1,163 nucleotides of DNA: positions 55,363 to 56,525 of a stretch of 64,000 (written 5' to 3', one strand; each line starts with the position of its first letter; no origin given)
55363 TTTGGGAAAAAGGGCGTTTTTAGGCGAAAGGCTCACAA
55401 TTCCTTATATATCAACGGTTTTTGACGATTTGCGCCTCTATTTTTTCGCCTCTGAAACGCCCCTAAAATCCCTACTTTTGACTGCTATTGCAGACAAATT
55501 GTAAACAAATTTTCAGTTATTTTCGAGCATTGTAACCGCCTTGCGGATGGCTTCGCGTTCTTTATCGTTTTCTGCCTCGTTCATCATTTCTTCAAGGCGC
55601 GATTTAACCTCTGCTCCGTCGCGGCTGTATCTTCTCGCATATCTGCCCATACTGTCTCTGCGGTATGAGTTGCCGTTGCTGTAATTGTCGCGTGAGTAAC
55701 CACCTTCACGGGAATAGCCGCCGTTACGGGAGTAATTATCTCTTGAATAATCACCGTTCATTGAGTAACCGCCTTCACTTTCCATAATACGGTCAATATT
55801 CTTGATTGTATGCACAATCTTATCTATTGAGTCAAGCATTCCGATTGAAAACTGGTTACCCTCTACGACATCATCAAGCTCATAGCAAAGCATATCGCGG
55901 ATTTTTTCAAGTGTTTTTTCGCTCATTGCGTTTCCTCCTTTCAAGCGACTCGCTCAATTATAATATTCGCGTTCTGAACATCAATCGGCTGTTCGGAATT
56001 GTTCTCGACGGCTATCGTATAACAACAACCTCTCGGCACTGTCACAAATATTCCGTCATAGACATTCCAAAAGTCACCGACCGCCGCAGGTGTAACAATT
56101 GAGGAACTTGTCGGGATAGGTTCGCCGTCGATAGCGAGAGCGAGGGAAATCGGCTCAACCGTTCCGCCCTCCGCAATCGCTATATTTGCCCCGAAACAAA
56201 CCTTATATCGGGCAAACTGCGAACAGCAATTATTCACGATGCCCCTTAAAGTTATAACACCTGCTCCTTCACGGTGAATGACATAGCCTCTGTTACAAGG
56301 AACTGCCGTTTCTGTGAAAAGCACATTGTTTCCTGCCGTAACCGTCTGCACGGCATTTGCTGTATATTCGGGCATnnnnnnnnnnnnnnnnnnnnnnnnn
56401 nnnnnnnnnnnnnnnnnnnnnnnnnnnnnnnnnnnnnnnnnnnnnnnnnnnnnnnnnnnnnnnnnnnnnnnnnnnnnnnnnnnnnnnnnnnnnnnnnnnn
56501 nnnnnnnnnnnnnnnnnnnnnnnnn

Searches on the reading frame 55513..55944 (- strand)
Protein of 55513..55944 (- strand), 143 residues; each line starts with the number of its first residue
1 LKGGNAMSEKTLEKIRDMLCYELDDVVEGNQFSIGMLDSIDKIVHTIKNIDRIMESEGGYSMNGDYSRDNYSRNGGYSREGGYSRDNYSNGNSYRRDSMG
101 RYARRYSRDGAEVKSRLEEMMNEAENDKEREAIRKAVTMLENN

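Call 4: search_protein_families(library=pfam, proteins=[window:55513-55944:-], max_evalue=0.1)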
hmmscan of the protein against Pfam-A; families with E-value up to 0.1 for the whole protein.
window:55513-55944:- (143 aa): 1 family
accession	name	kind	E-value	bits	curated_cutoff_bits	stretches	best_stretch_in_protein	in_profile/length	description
PF08103.16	Antimicrobial_8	-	0.0005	20.5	21.4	1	35-50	1-16/17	Uperin family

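Call 5: search_protein_families(library=phrogs, proteins=[window:55513-55944:-], max_evalue=0.01)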
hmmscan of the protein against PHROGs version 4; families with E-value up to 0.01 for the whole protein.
window:55513-55944:- (143 aa): 1 family
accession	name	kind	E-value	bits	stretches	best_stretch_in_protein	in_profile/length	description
phrog_28802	-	unknown function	0.00011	23.5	1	14-131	4-143/190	-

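Call 6: search_protein_families(library=ncbifam, proteins=[window:55513-55944:-], max_evalue=0.1)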
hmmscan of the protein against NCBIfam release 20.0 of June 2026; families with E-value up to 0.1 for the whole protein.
window:55513-55944:- (143 aa): 0 families

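Call 18: search_protein_families(library=padloc, proteins=[window:55513-55944:-], max_evalue=0.1)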
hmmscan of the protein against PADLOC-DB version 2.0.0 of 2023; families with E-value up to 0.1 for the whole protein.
window:55513-55944:- (143 aa): 0 families

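Call 60: search_protein_families(library=pfam, alignment_id=A7, max_evalue=1)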
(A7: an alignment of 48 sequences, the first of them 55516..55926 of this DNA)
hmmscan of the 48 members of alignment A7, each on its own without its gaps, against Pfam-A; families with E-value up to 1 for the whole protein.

A. member 1, window:55516-55926:- (137 aa): 1 family
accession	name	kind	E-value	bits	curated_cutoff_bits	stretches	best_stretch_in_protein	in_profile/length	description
PF08103.16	Antimicrobial_8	-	0.00045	20.6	21.4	1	29-44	1-16/17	Uperin family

B. families by the number of members that match (of 48 scanned): 46 families (the first 25 are shown)
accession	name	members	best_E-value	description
PF01627.28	Hpt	2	0.00024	Hpt domain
PF08103.16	Antimicrobial_8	2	0.00045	Uperin family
PF20531.3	DUF6746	2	0.016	Family of unknown function (DUF6746)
PF14203.11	TTRAP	2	0.19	Putative transposon-transfer assisting protein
PF07361.16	Cytochrom_B562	1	0.0046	Cytochrome b562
PF05633.16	ROH1-like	1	0.0068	Protein ROH1-like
PF06342.18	DUF1057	1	0.015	Alpha/beta hydrolase of unknown function (DUF1057)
PF17253.7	DUF5320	1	0.02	Family of unknown function (DUF5320)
PF12674.12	Zn_ribbon_2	1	0.02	Putative zinc ribbon domain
PF14202.11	TnpW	1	0.028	Transposon-encoded protein TnpW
PF10199.14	Adaptin_binding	1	0.044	Alpha and gamma adaptin binding protein p34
PF07125.16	DUF1378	1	0.045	Protein of unknown function (DUF1378)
PF04383.19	KilA-N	1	0.051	KilA-N domain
PF20769.2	YPEB_N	1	0.054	YpeB N-terminal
PF05164.18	ZapA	1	0.059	Cell division protein ZapA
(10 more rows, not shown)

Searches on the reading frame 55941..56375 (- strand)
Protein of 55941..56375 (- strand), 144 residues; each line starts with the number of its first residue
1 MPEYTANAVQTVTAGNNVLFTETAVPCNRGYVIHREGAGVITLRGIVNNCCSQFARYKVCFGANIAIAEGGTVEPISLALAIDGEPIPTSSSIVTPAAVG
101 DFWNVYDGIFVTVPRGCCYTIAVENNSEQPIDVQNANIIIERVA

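Call 4: search_protein_families(library=pfam, proteins=[window:55941-56375:-], max_evalue=0.1)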
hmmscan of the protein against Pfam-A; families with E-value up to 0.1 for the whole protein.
window:55941-56375:- (144 aa): 0 families

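Call 5: search_protein_families(library=phrogs, proteins=[window:55941-56375:-], max_evalue=0.01)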
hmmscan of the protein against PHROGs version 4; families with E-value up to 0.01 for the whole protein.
window:55941-56375:- (144 aa): 1 family
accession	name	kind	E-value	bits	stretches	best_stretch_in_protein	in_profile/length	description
phrog_20016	-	unknown function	5.4e-48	163.2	1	1-144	1-141/141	-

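Call 6: search_protein_families(library=ncbifam, proteins=[window:55941-56375:-], max_evalue=0.1)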
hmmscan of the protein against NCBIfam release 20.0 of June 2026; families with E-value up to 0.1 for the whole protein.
window:55941-56375:- (144 aa): 0 families

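Call 18: search_protein_families(library=padloc, proteins=[window:55941-56375:-], max_evalue=0.1)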
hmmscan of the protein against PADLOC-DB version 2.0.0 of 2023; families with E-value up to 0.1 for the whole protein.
window:55941-56375:- (144 aa): 0 families

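Call 30: search_solved_structures(query=A3, max_evalue=10, show_alignments=2)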
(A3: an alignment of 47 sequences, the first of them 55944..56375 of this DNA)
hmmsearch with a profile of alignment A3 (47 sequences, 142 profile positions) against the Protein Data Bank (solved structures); distinct sequences matched with E-value up to 10: 2.
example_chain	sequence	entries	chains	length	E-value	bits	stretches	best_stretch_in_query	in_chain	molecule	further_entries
9h38_A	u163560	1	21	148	0.041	16.9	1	7-48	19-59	Flagellar hook-length control protein FliK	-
5g25_A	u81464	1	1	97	1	12.4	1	39-87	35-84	TYPE-IV LIKE COMPETENCE PILIN TTHA1218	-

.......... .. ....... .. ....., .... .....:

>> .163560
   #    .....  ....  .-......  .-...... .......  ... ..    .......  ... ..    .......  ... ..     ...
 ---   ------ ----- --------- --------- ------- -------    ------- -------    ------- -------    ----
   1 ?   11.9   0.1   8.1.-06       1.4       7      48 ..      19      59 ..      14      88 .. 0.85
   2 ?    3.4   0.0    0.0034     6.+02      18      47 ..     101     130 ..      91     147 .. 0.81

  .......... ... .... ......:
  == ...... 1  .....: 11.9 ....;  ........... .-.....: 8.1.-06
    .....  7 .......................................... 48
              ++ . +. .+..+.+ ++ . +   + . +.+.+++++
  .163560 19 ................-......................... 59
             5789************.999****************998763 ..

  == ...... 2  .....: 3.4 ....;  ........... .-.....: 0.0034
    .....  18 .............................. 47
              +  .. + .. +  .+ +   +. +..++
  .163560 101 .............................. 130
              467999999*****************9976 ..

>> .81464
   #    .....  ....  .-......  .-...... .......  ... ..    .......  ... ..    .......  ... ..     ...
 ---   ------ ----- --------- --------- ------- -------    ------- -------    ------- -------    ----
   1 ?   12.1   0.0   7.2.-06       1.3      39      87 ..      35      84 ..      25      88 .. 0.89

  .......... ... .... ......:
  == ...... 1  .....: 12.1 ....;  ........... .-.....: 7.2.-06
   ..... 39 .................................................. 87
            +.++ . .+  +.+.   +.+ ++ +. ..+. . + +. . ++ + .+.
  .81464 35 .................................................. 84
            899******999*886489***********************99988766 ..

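Call 45: search_protein_families(library=pfam, alignment_id=A3, max_evalue=1)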
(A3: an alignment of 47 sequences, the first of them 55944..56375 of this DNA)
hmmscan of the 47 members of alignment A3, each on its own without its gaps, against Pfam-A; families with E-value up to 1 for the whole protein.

A. member 1, window:55944-56375:- (144 aa): 0 families

B. families by the number of members that match (of 47 scanned): 15 families
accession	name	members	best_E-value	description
PF22269.2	TagH_SH3-like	4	0.093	Teichoic acid transporter subunit TagH, SH3-like domain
PF18573.7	BclA_C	1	0.0033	BclA C-terminal domain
PF07703.20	A2M_BRD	1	0.011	Alpha-2-macroglobulin bait region domain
PF17463.7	GP79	1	0.014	Gene product 79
PF03277.18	Herpes_UL4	1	0.017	Herpesvirus UL4 family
PF21112.3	CsgH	1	0.021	CsgH protein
PF21612.3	YchJ_N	1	0.067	YchJ family protein, N-terminal zinc binding domain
PF01950.21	FBPase_3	1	0.074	Fructose-1,6-bisphosphatase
PF09207.16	Yeast-kill-tox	1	0.083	Yeast killer toxin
PF22598.2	CdsD_PD2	1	0.13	CdsD, periplasmic PD2 domain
PF18278.7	RANK_CRD_2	1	0.15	Receptor activator of the NF-KB cysteine-rich repeat domain 2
PF23032.1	GBD_ELAPOR1-like_3rd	1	0.15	ELAPOR1-like, galactose-binding domain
PF10610.15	Tafi-CsgC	1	0.24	Thin aggregative fimbriae synthesis protein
PF23939.1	DUF7274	1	0.29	Domain of unknown function (DUF7274)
PF02114.22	Phosducin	1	0.39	Phosducin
